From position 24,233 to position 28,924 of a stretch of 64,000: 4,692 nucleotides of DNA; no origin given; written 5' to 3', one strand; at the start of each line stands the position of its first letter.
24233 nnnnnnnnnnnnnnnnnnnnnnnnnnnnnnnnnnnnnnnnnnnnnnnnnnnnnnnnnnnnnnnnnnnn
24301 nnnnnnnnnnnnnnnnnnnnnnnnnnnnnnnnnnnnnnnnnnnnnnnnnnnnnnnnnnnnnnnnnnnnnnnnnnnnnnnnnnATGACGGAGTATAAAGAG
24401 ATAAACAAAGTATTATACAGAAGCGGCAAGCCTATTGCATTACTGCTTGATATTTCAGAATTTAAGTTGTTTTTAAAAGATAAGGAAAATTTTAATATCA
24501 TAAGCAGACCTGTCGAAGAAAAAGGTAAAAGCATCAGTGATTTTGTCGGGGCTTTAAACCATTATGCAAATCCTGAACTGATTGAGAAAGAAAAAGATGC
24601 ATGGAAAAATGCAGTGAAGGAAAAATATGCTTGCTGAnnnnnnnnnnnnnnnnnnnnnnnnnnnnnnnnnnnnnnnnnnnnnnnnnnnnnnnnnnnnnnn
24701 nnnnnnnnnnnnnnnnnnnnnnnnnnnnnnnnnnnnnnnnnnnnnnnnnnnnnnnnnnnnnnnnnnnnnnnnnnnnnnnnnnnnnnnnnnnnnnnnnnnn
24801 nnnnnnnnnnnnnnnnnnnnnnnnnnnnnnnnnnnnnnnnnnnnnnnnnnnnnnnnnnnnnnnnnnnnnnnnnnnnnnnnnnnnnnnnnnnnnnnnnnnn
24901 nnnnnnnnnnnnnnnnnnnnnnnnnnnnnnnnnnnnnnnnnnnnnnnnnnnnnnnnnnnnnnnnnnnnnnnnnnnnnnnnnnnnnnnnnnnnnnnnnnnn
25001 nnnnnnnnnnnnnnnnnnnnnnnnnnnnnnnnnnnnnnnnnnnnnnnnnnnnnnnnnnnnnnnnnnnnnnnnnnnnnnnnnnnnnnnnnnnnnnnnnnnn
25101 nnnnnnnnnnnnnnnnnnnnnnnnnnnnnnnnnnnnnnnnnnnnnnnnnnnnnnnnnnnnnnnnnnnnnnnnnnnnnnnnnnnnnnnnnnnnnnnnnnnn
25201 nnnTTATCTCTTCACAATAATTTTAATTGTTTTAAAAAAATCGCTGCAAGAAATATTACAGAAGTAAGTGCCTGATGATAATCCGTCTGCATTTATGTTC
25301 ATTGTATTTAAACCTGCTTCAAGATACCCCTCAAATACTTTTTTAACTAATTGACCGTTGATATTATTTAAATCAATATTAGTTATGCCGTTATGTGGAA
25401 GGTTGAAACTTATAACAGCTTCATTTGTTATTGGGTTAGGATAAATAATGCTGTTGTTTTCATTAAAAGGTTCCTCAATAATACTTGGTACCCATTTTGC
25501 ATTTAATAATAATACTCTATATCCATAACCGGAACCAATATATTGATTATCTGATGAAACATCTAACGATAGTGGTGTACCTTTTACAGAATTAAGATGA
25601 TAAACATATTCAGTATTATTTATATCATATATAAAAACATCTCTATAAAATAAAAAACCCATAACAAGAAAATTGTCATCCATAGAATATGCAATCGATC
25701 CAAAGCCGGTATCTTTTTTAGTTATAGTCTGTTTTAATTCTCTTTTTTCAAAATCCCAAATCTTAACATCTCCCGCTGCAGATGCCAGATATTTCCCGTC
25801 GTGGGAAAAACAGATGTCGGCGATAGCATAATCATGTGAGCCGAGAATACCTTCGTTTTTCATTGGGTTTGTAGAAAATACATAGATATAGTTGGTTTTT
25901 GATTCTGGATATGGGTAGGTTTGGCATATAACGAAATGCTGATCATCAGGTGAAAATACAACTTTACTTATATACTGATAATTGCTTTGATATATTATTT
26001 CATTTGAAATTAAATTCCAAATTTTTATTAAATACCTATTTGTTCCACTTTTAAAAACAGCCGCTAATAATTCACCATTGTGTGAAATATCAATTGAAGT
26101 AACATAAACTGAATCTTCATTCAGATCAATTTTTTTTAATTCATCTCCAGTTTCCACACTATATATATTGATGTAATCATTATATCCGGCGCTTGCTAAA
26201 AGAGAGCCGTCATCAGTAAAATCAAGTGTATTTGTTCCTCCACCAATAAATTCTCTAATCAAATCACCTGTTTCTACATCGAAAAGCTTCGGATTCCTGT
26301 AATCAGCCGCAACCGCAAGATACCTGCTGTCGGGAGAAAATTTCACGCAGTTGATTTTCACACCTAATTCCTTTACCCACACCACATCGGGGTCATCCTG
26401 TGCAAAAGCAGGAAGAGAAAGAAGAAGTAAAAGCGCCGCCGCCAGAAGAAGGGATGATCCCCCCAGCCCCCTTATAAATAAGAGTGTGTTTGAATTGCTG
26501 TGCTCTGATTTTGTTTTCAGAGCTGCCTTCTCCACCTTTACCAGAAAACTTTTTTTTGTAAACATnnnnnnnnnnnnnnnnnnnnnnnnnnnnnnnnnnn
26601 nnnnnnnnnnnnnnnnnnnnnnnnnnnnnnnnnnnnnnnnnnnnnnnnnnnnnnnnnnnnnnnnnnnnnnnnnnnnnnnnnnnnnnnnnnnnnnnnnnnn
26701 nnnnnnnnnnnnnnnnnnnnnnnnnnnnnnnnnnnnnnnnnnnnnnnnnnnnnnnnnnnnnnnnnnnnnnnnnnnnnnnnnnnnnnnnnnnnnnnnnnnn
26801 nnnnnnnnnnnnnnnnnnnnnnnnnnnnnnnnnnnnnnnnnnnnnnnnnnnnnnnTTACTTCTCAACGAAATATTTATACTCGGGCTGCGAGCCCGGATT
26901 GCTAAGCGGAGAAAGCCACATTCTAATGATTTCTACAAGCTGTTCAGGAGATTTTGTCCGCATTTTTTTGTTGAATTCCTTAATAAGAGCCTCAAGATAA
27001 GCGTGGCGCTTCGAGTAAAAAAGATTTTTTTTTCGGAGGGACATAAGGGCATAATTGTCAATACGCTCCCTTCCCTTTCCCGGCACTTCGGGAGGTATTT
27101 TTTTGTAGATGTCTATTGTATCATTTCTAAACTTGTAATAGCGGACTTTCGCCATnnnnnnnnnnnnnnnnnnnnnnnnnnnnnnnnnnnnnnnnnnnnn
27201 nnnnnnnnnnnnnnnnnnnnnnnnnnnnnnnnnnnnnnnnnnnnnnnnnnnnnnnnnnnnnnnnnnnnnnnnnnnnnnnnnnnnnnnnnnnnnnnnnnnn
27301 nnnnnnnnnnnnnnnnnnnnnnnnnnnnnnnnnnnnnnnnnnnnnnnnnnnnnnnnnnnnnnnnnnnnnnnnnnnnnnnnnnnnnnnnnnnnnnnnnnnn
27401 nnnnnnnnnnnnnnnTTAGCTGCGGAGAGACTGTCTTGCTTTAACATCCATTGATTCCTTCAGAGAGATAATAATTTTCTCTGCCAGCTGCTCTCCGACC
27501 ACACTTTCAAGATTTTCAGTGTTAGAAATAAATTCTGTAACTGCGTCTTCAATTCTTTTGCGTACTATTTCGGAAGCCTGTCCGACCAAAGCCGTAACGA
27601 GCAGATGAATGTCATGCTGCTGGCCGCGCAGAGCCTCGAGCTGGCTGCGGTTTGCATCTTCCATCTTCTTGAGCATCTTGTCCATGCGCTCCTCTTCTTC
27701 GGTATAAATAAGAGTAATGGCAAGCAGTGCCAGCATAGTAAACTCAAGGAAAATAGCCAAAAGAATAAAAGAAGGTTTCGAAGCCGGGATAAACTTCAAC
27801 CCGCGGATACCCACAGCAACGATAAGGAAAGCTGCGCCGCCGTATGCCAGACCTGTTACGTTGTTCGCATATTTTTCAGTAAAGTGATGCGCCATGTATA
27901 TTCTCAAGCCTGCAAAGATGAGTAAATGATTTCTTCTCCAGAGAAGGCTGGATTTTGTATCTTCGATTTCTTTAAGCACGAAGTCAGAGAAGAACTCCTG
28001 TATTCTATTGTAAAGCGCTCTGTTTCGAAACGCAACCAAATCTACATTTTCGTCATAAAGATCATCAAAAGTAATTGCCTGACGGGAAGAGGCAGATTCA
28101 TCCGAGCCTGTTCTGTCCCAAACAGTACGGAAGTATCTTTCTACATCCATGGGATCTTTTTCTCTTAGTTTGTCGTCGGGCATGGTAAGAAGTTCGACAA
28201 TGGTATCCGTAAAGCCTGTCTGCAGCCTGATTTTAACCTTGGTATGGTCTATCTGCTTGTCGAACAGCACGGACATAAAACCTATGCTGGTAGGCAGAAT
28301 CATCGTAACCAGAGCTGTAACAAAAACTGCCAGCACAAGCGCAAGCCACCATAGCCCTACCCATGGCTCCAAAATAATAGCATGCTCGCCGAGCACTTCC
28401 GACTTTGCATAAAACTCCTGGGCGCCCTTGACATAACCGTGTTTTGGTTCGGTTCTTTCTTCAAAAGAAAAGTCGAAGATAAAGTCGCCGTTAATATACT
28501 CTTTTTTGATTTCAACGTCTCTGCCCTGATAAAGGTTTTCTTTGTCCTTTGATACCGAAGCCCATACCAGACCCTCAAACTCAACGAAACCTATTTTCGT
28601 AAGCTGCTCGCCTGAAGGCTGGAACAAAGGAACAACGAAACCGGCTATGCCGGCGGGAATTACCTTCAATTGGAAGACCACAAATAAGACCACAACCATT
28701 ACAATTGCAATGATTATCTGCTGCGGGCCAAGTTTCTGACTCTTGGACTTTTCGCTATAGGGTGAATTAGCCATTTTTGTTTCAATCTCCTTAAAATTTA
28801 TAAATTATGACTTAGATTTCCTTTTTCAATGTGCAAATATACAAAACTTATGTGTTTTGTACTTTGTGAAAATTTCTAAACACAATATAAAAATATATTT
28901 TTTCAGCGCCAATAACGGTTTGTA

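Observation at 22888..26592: Mosaic paralogous T9SS beta-propeller genes with identical 5' ends, flanking a VapBC toxin-antitoxin module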

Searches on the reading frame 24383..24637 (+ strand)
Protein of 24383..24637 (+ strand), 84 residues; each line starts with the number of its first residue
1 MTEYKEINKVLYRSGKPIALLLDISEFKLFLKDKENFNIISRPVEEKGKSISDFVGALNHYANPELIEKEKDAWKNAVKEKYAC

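Call 5: search_protein_families(library=pfam, proteins=[window:24383-24637:+], max_evalue=0.01)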
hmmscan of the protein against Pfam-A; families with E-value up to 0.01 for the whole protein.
window:24383-24637:+ (84 aa): 0 families

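Call 6: search_protein_families(library=ncbifam, proteins=[window:24383-24637:+], max_evalue=0.01)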
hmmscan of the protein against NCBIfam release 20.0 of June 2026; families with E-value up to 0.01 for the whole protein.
window:24383-24637:+ (84 aa): 0 families

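Call 34: search_protein_families(library=pfam, proteins=[window:24383-24637:+], max_evalue=10)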
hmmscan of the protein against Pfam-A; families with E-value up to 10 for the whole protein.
window:24383-24637:+ (84 aa): 0 families

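Call 35: search_solved_structures(query=window:24383-24637:+, max_evalue=10)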
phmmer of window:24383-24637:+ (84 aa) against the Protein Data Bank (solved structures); distinct sequences matched with E-value up to 10: 5.
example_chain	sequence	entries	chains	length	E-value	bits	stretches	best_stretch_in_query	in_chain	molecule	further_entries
7k17_A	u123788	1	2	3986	1.4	12.4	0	40-80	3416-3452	DNA-dependent protein kinase catalytic subunit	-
5y3r_C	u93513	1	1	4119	1.5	12.4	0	40-80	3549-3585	DNA-dependent protein kinase catalytic subunit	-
5w1r_A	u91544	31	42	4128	1.5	12.4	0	40-80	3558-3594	DNA-dependent protein kinase catalytic subunit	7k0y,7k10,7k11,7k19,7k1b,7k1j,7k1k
7nfc_A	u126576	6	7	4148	1.5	12.4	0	40-80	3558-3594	DNA-dependent protein kinase catalytic subunit,DNA-dependent protein kinase catalytic subu | DNA-dependent protein kinase catalytic subunit,DNA-PKcs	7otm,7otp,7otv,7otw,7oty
6zfp_A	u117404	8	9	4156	1.5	12.4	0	40-80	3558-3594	DNA-dependent protein kinase catalytic subunit,DNA-PKcs,DNA-PKcs | DNA-dependent protein kinase catalytic subunit,DNA-dependent protein kinase catalytic subu | 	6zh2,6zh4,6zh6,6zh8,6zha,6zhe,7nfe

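Call 53: search_protein_representatives(protein=window:24383-24634:+)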
Query: 84 residues. Proteins with E-value up to 0.001 (for the whole library): 24; up to 1e-10: 1; up to 1e-30: 1. The best 24 are listed.
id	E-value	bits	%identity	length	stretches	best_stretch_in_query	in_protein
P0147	1.3e-48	178.1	100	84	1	1-84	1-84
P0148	4.9e-09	52.1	47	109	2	30-83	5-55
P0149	1.3e-06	44.4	74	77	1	49-83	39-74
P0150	1.3e-05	41.2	56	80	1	26-83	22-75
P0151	1.3e-05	41.2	31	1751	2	43-75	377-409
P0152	2.8e-05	40.2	55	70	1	46-83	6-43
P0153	3.5e-05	39.9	45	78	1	21-83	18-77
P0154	4.6e-05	39.5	55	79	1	44-83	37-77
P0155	5.2e-05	39.3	45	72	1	35-83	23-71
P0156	7.4e-05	38.8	46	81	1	34-83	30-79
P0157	8.6e-05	38.6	48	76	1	36-83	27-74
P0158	9.1e-05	38.5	56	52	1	40-83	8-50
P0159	1.7e-04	37.7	50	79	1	42-83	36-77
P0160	1.7e-04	37.7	65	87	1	50-83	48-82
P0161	1.7e-04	37.6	50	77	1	30-83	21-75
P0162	2.4e-04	37.2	43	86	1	25-83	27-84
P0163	2.7e-04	37.0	40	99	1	9-83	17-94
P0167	5.4e-04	36.1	44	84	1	21-83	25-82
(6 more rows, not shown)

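Call 54: search_protein_families(library=pfam, proteins=[P0148, P0149, P0150, P0153, P0154, P0156, P0160, P0162, P0163, P0167], max_evalue=0.01)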
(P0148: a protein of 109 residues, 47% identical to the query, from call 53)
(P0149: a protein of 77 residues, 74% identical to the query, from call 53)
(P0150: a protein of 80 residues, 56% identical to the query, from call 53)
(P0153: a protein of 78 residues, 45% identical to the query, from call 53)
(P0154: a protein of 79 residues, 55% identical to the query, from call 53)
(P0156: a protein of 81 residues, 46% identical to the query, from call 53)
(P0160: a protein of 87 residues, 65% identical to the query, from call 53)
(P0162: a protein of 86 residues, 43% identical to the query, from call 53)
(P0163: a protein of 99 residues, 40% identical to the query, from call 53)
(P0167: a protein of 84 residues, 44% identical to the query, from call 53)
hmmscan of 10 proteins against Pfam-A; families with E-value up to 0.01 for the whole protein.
P0148 (109 aa): 0 families

P0149 (77 aa): 1 family
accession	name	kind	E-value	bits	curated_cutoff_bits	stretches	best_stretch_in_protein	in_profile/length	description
PF18593.6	CdiI_2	-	0.0032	18.6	26.7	1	14-72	33-90/91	CdiI immunity protein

P0150 (80 aa): 1 family
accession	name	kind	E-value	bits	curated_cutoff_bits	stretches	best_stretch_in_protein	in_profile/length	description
PF10047.15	DUF2281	-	0.0034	18.4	26.5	1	5-53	2-47/64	Protein of unknown function (DUF2281)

P0153 (78 aa): 1 family
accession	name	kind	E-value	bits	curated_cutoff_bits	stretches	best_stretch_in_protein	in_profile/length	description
PF10047.15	DUF2281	-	0.00023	22.2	26.5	1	8-53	4-45/64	Protein of unknown function (DUF2281)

P0154 (79 aa): 0 families

P0156 (81 aa): 0 families

P0160 (87 aa): 0 families

P0162 (86 aa): 1 family
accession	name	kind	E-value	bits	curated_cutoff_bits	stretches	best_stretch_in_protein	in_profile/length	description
PF04693.18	DDE_Tnp_2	-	0.00051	19.8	20.2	1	15-66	71-123/327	Archaeal putative transposase ISC1217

P0163 (99 aa): 0 families

P0167 (84 aa): 0 families

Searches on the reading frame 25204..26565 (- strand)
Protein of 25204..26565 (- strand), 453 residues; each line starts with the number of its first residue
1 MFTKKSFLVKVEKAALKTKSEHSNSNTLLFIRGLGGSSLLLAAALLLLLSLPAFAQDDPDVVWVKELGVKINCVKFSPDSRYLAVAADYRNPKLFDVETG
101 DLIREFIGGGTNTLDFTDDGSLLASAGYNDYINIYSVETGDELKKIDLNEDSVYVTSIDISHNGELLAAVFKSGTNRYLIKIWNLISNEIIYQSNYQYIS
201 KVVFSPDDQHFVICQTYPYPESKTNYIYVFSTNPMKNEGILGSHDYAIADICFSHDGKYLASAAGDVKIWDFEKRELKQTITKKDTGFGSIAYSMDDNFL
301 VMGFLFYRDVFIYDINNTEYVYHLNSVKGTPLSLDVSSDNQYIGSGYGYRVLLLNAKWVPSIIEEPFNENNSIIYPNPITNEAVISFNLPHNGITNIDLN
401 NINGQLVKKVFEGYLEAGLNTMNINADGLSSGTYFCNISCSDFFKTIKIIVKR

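Call 5: search_protein_families(library=pfam, proteins=[window:25204-26565:-], max_evalue=0.01)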
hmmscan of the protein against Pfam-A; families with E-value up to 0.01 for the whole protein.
window:25204-26565:- (453 aa): 30 families (the best 25 are shown)
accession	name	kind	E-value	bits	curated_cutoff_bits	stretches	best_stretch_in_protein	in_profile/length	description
PF25174.1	Beta-prop_THOC3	-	4.7e-29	101.7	305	2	157-326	93-253/272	THOC3 beta-propeller domain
PF24814.1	WD40_Prp19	-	3e-22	79.4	320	2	70-212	93-276/281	Prp19 WD40 domain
PF23414.1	Beta-prop_EML_2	-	6.2e-22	78.7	90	3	57-170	28-142/266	Echinoderm microtubule-associated protein second beta-propeller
PF25173.1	Beta-prop_WDR3_1st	-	6.9e-20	72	154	2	68-212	29-171/184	WDR3 first beta-propeller domain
PF24807.1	WD40_CDC20-Fz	-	8.1e-20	71.7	200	2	68-185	51-164/292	CDC20/Fizzy WD40 domain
PF00400.38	WD40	-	3.8e-19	68.7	27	1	239-271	5-39/39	WD domain, G-beta repeat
PF24817.1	WD40_WDHD1_1st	-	2.9e-17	63.2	109.9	1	112-215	182-284/291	WDHD1 first WD40 domain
PF25168.1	Beta-prop_WDR36-Utp21_2nd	-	4.4e-16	59.6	84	2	66-180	196-309/335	WDR36/Utp21 second beta-propeller domain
PF12894.13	ANAPC4_WD40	-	1e-15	58.2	22.9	0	65-106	35-76/91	Anaphase-promoting complex subunit 4 WD40 domain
PF25172.1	Beta-prop_WDR3_2nd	-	1.4e-15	57.8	140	2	176-341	19-188/293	WDR3 second beta-propeller domain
PF25175.1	Beta-prop_WDR5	-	9.4e-15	55.1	250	2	70-211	54-194/296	WDR5 beta-propeller domain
PF24796.1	WDR55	-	1.2e-12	48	200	2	227-273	245-294/296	WDR55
PF18962.6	Por_Secre_tail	-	4e-10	40.3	27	1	374-451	1-75/75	Secretion system C-terminal sorting domain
PF24780.1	WD40_MABP1-WDR62_1st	-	1.2e-09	38.3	496.3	1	230-343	23-140/328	MABP1/WDR62 first WD40 domain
PF08662.17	eIF2A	-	2.2e-09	38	20.5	1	64-149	56-144/194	Eukaryotic translation initiation factor eIF2A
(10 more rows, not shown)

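Call 6: search_protein_families(library=ncbifam, proteins=[window:25204-26565:-], max_evalue=0.01)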
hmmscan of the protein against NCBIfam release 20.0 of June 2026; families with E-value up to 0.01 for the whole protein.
window:25204-26565:- (453 aa): 4 families
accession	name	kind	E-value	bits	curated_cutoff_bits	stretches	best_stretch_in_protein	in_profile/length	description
TIGR04183.1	Por_Secre_tail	domain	4.5e-11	42.6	23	1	374-452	1-72/72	T9SS type A sorting domain-containing protein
NF038113.1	T9SSA_dep_M36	equivalog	2.5e-10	39.2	885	1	364-452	785-869/869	T9SS-dependent M36 family metallopeptidase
NF052323.1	T9SSA_dep_M6i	equivalog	2e-05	22.8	600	1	354-446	940-1032/1043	T9SS-dependent M6-like inactivated metalloprotease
NF045725.1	TmcD_fam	equivalog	0.0012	17.9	440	0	154-212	306-358/412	electron transfer complex subunit TmcD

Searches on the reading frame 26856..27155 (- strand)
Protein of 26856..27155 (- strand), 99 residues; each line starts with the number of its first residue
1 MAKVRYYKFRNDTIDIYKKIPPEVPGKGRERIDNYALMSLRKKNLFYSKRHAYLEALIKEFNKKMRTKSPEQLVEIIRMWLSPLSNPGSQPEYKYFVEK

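Call 5: search_protein_families(library=pfam, proteins=[window:26856-27155:-], max_evalue=0.01)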
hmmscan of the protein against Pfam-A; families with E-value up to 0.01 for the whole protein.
window:26856-27155:- (99 aa): 0 families

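Call 6: search_protein_families(library=ncbifam, proteins=[window:26856-27155:-], max_evalue=0.01)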
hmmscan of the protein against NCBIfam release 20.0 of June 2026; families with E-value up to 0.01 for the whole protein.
window:26856-27155:- (99 aa): 0 families

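Call 18: find_encoding_contigs(protein=window:26856-27155:-, flank=10000, max_places=10)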
Protein window:26856-27155:- (99 aa): no gene with exactly this product is on record in the collection.

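Call 34: search_protein_families(library=pfam, proteins=[window:26856-27155:-], max_evalue=10)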
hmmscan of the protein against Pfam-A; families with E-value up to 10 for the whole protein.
window:26856-27155:- (99 aa): 0 families

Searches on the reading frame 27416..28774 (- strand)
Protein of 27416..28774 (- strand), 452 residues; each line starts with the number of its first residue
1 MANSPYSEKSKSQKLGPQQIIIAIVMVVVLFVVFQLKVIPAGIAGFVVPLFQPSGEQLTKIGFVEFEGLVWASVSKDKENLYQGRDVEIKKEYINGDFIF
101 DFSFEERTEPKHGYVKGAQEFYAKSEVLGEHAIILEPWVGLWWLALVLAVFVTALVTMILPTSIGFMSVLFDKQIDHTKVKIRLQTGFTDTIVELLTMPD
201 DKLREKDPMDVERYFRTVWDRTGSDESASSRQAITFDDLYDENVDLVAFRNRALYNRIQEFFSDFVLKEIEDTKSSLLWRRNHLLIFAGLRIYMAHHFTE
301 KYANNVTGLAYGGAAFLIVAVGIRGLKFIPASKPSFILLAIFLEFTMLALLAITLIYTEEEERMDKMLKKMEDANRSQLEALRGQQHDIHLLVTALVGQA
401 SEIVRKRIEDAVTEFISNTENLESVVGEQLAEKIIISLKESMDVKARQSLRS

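Call 5: search_protein_families(library=pfam, proteins=[window:27416-28774:-], max_evalue=0.01)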
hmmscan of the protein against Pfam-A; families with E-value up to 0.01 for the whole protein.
window:27416-28774:- (452 aa): 0 families

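Call 6: search_protein_families(library=ncbifam, proteins=[window:27416-28774:-], max_evalue=0.01)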
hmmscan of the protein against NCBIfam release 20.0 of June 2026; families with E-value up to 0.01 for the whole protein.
window:27416-28774:- (452 aa): 0 families

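Call 17: find_encoding_contigs(protein=window:27416-28774:-, flank=10000, max_places=10)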
Protein window:27416-28774:- (452 aa): 1 contig read that carries it; 1 place shown.
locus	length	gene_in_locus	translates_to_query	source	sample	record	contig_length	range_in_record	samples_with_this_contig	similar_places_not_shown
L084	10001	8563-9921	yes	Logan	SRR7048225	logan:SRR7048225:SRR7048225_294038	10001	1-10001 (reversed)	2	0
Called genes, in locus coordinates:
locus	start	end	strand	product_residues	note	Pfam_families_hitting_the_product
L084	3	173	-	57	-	?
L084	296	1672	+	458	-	PF01654:Cyt_bd_oxida_I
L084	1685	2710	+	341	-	PF02322:Cyt_bd_oxida_II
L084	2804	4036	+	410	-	PF18962:Por_Secre_tail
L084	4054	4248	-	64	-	PF25734:RelB_like_antitoxin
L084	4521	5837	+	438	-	PF00999:Na_H_Exchanger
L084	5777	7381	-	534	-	PF00497:SBP_bac_3, PF10613:Lig_chan-Glu_bd (weak), PF00528:BPD_transp_1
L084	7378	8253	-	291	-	PF02463:SMC_N (faint), PF00005:ABC_tran, PF13304:AAA_21 (faint)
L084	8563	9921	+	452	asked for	-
